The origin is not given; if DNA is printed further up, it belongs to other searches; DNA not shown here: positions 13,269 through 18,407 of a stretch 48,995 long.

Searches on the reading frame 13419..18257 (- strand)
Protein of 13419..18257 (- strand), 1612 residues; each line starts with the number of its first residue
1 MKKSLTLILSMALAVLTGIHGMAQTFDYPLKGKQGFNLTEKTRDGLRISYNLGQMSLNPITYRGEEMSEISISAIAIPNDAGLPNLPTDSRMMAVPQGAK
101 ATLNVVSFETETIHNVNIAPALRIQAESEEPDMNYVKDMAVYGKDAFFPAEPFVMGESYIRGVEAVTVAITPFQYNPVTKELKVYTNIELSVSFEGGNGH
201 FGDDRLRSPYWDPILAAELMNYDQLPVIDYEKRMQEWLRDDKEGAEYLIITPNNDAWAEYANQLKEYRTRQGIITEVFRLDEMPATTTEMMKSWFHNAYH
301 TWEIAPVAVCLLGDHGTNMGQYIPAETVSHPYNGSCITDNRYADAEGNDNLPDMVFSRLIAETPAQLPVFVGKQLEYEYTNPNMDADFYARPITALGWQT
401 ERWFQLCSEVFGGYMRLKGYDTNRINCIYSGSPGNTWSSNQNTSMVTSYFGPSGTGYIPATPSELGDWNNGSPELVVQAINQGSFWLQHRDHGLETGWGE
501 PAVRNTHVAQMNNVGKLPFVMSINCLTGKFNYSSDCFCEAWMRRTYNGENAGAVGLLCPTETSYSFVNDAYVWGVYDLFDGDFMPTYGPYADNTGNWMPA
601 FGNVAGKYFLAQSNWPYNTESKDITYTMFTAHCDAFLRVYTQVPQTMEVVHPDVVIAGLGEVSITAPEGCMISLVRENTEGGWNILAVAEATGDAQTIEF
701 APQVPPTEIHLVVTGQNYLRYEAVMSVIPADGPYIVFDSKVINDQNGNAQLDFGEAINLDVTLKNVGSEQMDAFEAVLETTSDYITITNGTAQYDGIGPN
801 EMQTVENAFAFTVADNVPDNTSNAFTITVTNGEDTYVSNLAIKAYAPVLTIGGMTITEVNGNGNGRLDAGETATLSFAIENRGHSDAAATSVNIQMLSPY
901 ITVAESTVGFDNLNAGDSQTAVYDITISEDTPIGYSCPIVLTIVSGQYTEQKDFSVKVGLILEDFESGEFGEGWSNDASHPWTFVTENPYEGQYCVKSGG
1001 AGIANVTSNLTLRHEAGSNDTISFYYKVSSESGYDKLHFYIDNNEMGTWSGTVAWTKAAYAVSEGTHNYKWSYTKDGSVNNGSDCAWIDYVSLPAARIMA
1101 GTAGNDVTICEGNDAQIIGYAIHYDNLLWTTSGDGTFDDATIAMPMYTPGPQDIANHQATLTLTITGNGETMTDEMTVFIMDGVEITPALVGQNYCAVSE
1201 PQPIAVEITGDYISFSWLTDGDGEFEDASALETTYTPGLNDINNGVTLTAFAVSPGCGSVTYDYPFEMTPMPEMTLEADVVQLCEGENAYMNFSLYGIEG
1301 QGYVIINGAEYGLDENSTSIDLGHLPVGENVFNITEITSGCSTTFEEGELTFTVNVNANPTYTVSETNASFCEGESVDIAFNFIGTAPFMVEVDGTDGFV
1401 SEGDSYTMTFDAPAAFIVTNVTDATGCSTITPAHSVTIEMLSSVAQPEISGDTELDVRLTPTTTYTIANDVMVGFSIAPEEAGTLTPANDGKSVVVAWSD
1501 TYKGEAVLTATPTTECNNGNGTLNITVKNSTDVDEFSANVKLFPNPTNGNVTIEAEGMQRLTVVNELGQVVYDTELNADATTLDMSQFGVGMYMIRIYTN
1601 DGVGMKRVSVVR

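Call 5: search_protein_families(library=pfam, proteins=[window:13419-18257:-], max_evalue=0.01)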
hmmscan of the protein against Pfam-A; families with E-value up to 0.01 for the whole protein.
window:13419-18257:- (1612 aa): 4 families
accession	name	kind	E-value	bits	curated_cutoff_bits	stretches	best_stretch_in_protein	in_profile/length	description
PF01364.23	Peptidase_C25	-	2.5e-43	149.2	23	1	247-638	1-373/374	Peptidase family C25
PF08126.16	Propeptide_C25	-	4.5e-25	88.4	22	1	47-195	23-173/205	Propeptide_C25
PF18962.6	Por_Secre_tail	-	4.8e-10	40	27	1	1542-1608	1-73/75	Secretion system C-terminal sorting domain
PF24527.1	Ig-like_Pom152_9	-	0.0068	17.1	27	0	1360-1427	1-71/80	Nucleoporin pom152-like, ninth immunoglobulin-like domain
